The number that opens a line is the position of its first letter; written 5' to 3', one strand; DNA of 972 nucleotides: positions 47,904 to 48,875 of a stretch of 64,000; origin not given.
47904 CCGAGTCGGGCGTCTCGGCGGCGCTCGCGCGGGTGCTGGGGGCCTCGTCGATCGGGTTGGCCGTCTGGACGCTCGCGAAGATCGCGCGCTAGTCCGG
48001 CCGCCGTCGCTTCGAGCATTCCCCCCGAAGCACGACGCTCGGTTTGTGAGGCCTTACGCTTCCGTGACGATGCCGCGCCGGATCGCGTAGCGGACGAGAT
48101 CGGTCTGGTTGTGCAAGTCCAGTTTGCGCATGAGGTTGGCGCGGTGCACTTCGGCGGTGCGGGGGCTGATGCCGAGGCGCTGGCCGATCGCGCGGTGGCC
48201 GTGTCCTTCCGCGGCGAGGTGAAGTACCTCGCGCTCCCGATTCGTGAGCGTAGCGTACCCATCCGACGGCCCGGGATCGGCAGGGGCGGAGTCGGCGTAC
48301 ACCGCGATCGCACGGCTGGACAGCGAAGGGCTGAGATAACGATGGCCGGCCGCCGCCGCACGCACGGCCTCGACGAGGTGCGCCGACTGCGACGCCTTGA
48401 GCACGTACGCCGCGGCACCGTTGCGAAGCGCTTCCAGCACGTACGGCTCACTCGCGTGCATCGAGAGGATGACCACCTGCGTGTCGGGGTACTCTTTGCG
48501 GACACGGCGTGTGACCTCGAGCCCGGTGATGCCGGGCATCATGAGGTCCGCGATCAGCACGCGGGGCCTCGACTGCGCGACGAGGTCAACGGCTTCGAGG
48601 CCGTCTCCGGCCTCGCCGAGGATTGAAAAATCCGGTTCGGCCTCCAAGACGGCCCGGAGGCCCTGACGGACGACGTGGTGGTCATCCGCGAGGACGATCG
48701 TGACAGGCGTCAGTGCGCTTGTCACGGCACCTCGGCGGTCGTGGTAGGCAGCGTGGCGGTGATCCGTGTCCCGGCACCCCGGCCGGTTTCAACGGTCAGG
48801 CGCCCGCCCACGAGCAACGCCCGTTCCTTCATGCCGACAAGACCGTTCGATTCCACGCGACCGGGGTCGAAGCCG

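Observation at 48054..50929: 7TM - HD-GYP - histidine kinase fusion sensor with cognate LuxR-type regulator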

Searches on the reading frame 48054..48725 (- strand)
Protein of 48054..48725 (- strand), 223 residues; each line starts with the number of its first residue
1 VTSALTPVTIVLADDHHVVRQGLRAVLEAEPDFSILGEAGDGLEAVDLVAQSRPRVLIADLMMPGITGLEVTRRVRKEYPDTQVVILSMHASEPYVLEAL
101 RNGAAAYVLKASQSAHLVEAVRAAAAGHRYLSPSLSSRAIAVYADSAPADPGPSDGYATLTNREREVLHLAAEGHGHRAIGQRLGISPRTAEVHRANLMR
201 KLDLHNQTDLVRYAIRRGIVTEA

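Call 3: search_protein_families(library=pfam, proteins=[window:48054-48725:-], max_evalue=0.1)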
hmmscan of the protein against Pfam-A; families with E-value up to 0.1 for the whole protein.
window:48054-48725:- (223 aa): 7 families
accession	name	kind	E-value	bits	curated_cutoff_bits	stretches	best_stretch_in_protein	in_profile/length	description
PF00072.30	Response_reg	-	9.5e-27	93.8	30.2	1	10-122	1-111/111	Response regulator receiver domain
PF00196.25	GerE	-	1.1e-18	67.1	23.5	1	159-214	2-57/57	Bacterial regulatory proteins, luxR family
PF08281.18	Sigma70_r4_2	-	6.8e-05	22.9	25.7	1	159-202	10-54/54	Sigma-70, region 4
PF13384.12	HTH_23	-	0.00038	20.6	24.6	1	166-192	9-35/50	Homeodomain-like domain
PF13936.12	HTH_38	-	0.003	17.7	27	1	160-190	5-36/44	Helix-turn-helix domain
PF04545.22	Sigma70_r4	-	0.007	16.3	24.1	1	158-189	3-35/50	Sigma-70, region 4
PF13518.12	HTH_28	-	0.035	14.7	25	0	166-192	4-30/52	Helix-turn-helix domain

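Call 4: search_protein_families(library=ncbifam, proteins=[window:48054-48725:-], max_evalue=0.1)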
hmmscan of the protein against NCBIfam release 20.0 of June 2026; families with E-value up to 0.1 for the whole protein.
window:48054-48725:- (223 aa): 111 families (the best 25 are shown)
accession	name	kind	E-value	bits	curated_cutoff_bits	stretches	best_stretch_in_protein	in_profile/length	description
NF011896.0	PRK15369.1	equivalog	1.9e-51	174.7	242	1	8-219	4-209/211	two component system response regulator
NF052445.1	RespRegMctR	equivalog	9.9e-49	165.5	300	1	8-219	2-204/205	two-component system response regulator MctR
NF047785.1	respo_reg_MadR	equivalog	7.1e-44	149.7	300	1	8-220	1-209/209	MadR family response regulator transcription factor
NF007018.1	PRK09483.1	equivalog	1.6e-41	142.3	280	1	8-221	2-210/217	UvrY/SirA/GacA family response regulator transcription factor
NF007935.0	PRK10651.1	equivalog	6.3e-41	139.9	250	1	6-209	5-205/216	two-component system response regulator NarL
NF007708.0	PRK10403.1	equivalog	1.1e-35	123.1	343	1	5-206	4-200/215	nitrate/nitrite response regulator protein NarP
NF007685.0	PRK10360.1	equivalog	2.7e-34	118.7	258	1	8-212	2-190/196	response regulator transcription factor UhpA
NF006900.1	PRK09390.1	equivalog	1.8e-30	106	255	1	9-218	6-201/203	response regulator FixJ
NF007419.0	PRK09958.1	equivalog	2.1e-22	79.7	251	1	10-217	3-201/204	acid-sensing system DNA-binding response regulator EvgA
NF007403.0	PRK09935.1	equivalog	2e-21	76.5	271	1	6-215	2-205/210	fimbria biosynthesis transcriptional regulator FimZ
NF008098.0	PRK10840.1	equivalog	3.9e-19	69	235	1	8-213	4-204/216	response regulator transcription factor RcsB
NF040749.1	tetrathio_RR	equivalog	8.7e-19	68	290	1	10-212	2-186/191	tetrathionate respiration response regulator TtrR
NF009206.0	PRK12555.1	subfamily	3.8e-18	65.5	342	1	9-112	2-106/340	chemotaxis-specific protein-glutamate methyltransferase CheB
NF045505.1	RR_RssB_Pseudo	equivalog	4e-18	65.6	700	1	8-122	6-119/394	two-component system response regulator RssB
NF041367.1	CheY_Halo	equivalog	6.5e-18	65.2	200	1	10-122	1-111/114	chemotaxis protein CheY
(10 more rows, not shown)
